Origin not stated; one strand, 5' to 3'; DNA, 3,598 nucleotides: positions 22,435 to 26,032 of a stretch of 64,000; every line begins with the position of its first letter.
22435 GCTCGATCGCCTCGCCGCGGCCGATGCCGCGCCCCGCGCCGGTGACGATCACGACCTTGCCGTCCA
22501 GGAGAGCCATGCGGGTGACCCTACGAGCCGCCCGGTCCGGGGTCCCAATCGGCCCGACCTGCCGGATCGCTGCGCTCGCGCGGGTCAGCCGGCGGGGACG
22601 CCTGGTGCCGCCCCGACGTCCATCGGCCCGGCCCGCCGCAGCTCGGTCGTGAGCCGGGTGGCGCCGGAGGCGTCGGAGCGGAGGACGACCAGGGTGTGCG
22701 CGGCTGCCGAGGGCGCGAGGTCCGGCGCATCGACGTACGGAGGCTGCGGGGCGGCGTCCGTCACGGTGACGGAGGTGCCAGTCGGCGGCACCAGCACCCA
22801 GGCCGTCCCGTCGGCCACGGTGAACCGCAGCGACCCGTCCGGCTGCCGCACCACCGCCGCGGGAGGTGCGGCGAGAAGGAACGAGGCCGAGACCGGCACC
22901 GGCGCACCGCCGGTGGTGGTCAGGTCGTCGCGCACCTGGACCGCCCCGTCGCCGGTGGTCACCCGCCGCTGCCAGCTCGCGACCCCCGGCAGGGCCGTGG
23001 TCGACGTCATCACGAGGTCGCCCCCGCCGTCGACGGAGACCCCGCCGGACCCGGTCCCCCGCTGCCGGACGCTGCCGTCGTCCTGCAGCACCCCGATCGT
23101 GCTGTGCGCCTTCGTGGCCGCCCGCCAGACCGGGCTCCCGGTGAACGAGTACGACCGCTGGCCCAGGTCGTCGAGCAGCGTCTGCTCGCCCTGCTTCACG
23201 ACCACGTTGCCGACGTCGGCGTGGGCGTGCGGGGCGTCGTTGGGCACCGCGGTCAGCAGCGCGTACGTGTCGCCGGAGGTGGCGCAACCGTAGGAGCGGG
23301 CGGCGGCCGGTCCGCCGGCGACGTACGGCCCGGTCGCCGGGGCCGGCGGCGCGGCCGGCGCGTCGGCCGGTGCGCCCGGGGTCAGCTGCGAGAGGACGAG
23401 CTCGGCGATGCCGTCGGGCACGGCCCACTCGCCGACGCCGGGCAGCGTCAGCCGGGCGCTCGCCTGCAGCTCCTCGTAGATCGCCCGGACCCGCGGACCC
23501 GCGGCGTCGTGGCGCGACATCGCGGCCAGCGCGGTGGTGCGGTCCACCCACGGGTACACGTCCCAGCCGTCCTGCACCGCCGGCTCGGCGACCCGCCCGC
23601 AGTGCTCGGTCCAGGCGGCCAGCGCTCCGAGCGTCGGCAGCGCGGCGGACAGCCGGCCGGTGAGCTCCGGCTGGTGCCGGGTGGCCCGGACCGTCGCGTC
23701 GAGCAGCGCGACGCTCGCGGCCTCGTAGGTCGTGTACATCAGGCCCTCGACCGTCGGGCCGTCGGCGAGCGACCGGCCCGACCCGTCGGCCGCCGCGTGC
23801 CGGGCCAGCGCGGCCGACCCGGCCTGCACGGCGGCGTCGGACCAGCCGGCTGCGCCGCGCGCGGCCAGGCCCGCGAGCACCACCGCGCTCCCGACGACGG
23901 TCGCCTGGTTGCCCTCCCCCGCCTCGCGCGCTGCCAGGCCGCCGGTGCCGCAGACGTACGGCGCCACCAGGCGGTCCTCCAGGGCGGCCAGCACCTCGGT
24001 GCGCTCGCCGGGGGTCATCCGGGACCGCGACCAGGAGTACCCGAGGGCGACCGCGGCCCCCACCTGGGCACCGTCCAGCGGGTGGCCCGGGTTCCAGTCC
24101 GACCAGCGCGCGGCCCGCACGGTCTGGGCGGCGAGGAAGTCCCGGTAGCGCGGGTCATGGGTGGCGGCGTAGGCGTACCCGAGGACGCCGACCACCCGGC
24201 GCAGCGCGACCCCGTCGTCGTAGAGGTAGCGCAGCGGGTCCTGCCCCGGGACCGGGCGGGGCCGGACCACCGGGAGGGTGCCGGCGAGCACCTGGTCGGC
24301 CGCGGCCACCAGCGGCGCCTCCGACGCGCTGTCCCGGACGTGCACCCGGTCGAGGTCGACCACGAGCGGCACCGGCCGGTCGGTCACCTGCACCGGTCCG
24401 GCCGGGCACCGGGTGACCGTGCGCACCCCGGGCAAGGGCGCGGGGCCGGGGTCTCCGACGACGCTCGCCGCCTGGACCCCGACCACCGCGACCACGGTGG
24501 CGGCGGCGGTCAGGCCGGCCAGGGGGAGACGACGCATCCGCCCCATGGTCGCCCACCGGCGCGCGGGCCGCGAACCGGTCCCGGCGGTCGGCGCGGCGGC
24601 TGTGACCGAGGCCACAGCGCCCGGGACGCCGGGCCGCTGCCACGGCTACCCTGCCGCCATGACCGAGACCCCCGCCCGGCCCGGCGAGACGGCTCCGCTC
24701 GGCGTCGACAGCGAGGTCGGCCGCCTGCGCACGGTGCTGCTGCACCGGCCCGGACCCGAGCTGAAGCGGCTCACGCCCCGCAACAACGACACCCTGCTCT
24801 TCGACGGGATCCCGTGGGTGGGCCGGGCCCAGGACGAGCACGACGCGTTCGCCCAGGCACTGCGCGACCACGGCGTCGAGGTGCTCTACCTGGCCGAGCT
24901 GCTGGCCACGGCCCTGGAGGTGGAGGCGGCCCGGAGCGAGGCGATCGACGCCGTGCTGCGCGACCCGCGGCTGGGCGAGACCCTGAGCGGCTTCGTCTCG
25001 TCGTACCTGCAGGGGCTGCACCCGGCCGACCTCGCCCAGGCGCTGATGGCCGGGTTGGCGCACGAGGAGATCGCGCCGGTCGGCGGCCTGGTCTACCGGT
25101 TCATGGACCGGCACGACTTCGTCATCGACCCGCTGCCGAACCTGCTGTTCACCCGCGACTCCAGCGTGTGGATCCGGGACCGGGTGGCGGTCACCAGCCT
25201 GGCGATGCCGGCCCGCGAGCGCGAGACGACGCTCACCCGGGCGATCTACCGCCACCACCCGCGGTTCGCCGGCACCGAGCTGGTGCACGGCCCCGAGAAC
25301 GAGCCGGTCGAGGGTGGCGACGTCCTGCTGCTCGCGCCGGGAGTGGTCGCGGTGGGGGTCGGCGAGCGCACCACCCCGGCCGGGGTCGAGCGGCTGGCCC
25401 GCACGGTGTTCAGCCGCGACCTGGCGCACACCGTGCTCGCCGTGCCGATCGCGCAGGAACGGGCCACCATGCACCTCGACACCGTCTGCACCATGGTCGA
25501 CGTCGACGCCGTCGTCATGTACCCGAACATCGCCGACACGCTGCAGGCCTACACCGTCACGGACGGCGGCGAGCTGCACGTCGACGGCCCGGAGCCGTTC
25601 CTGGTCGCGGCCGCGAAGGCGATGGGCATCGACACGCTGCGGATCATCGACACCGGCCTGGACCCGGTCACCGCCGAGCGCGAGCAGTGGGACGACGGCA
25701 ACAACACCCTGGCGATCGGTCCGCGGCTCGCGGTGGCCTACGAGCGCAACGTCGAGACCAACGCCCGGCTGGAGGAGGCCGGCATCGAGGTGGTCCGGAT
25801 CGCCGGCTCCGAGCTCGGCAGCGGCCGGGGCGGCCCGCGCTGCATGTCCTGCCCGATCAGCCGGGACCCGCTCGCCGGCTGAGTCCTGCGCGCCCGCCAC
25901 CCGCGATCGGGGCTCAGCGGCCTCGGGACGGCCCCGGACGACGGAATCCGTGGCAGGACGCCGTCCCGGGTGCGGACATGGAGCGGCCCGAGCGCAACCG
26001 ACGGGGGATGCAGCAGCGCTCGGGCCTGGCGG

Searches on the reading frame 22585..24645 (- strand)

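Call 29: search_protein_families(library=pfam, proteins=[window:22585-24645:-], max_evalue=0.0001)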
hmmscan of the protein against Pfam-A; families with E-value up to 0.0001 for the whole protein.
window:22585-24645:- (686 aa): 1 family
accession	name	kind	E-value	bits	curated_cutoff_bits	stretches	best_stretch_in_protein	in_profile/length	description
PF07940.18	Hepar_II_III_C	-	1.1e-06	28.8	24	1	456-633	18-207/237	Heparinase II/III-like, C-terminal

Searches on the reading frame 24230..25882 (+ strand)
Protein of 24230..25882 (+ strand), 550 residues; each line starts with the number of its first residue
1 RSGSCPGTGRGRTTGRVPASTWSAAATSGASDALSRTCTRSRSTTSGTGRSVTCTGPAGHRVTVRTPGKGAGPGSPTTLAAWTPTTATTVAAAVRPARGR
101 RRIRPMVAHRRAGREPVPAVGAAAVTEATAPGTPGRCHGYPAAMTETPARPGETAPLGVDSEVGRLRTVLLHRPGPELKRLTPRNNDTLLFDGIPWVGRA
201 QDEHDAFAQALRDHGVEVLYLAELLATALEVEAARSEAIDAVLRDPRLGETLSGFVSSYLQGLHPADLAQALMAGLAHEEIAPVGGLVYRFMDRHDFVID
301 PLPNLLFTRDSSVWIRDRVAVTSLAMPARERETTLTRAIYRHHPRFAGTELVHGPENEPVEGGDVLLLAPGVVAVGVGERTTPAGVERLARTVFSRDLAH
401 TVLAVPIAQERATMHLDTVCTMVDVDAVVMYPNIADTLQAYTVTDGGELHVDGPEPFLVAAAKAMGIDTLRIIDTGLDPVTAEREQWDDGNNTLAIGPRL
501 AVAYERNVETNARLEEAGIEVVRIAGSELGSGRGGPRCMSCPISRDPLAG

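Call 29: search_protein_families(library=pfam, proteins=[window:24230-25882:+], max_evalue=0.0001)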
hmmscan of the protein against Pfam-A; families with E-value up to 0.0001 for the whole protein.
window:24230-25882:+ (550 aa): 2 families
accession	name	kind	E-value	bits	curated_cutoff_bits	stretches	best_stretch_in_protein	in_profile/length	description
PF02274.22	ADI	-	3.9e-112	375.4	22.8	1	187-545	1-377/377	Arginine deiminase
PF19420.4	DDAH_eukar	-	1e-09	38.5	23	0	302-438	57-200/291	N,N dimethylarginine dimethylhydrolase, eukaryotic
